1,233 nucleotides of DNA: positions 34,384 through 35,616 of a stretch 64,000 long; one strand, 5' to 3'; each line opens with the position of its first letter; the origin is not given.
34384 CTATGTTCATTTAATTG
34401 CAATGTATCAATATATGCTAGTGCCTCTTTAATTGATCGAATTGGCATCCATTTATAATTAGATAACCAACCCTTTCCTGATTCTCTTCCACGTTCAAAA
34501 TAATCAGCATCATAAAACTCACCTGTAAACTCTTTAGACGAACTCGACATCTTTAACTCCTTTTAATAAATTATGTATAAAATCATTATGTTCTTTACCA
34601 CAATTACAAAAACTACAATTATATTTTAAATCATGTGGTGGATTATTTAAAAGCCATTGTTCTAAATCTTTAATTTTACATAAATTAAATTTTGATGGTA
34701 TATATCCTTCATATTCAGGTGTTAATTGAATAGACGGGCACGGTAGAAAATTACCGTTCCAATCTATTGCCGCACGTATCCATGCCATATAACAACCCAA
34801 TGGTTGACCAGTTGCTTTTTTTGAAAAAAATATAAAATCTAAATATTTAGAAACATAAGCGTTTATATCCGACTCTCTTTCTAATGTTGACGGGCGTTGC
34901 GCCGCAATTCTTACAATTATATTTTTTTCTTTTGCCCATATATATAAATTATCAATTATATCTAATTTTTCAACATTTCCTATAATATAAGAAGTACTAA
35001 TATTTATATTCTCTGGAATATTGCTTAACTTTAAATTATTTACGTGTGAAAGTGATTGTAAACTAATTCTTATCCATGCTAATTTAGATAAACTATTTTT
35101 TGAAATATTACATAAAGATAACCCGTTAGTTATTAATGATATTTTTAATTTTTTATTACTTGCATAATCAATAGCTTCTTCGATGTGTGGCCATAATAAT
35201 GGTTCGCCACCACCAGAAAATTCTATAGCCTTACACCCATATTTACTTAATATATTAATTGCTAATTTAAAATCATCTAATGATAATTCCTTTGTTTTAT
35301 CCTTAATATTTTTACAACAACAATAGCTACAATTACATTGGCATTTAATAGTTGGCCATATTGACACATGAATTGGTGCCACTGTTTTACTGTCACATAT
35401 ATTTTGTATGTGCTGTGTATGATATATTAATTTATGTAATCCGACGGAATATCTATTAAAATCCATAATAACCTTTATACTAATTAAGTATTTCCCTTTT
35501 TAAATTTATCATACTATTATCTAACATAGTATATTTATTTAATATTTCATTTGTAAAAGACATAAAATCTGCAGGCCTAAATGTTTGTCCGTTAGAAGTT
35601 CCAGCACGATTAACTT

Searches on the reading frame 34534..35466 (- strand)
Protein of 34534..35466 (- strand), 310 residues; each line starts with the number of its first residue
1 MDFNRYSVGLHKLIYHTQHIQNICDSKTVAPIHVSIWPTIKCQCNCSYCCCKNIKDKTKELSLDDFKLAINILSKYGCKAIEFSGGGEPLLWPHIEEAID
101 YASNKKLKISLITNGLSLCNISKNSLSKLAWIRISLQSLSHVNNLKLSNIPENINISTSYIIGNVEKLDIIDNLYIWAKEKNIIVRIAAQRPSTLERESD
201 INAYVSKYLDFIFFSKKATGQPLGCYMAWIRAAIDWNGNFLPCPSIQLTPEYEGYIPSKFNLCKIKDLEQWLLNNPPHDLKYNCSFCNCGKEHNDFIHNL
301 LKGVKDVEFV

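Call 46: search_protein_families(library=ncbifam, proteins=[window:34534-35466:-], max_evalue=0.00001)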
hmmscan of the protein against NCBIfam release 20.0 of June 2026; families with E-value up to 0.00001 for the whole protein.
window:34534-35466:- (310 aa): 23 families
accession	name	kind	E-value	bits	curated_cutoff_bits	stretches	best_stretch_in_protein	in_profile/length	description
NF038283.1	viperin_w_prok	equivalog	1.6e-15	57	180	1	38-153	8-131/281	viperin family antiviral radical SAM protein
TIGR02668.1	moaA_archaeal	equivalog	1.7e-13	50.2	325.25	1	39-143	17-123/303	GTP 3',8-cyclase MoaA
TIGR04317.1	W_rSAM_matur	equivalog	4.2e-13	49.1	380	1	36-138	8-112/349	tungsten cofactor oxidoreductase radical SAM maturase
TIGR02666.1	moaA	equivalog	1.2e-12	47.5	284.05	1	39-150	17-136/336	GTP 3',8-cyclase MoaA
NF001199.0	PRK00164.2-1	equivalog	1.3e-12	47.5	231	1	30-145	12-127/308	GTP 3',8-cyclase MoaA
TIGR04055.1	rSAM_NirJ2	equivalog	3.2e-11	43.3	500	1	37-149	5-118/326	putative heme d1 biosynthesis radical SAM protein NirJ2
TIGR04347.1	pseudo_SAM_Halo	equivalog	4.5e-11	42.6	525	1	23-139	30-147/390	TIGR04347 family pseudo-SAM/SPASM protein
TIGR02109.1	PQQ_syn_pqqE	equivalog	5.5e-11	42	381.35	1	30-148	5-125/358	pyrroloquinoline quinone biosynthesis protein PqqE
TIGR04546.1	rSAM_ahbC_deAc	equivalog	3.4e-10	39.3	650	1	34-144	40-153/390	12,18-didecarboxysiroheme deacetylase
TIGR04054.1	rSAM_NirJ1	equivalog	6.1e-10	38.3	650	1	26-144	31-150/387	putative heme d1 biosynthesis radical SAM protein NirJ1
NF049973.1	radical_Rv1681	equivalog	6.4e-09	35.2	380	1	35-137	75-176/326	Rv1681 family radical SAM protein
TIGR03962.1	mycofact_rSAM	equivalog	9.5e-09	34.9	265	1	30-135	10-116/339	mycofactocin radical SAM maturase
NF012164.0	AlbA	equivalog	2.2e-08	33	850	1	19-125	100-205/442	subtilosin maturase AlbA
TIGR03963.1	rSAM_QueE_Clost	equivalog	6.8e-08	32.5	260.1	1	41-173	28-162/219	putative 7-carboxy-7-deazaguanine synthase QueE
TIGR03978.1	rSAM_paired_1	equivalog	7.9e-08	31.5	370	1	26-109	78-170/466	His-Xaa-Ser system radical SAM maturase HxsB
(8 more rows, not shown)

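Call 79: search_protein_families(library=padloc, proteins=[window:34534-35466:-], max_evalue=0.001)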
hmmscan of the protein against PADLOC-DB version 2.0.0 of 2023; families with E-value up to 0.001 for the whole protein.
window:34534-35466:- (310 aa): 3 families
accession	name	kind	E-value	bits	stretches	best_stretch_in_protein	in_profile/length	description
PDLC02904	pVip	-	2e-18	64.9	1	39-149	10-120/262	Viperins associated with kinases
PDLC02903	pVip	-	1e-17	62.5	1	36-168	4-132/257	Viperins not associated with kinases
PDLC02905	pVip-kinase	-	2.8e-08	31.5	1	16-162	171-318/474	Viperin-kinase fusion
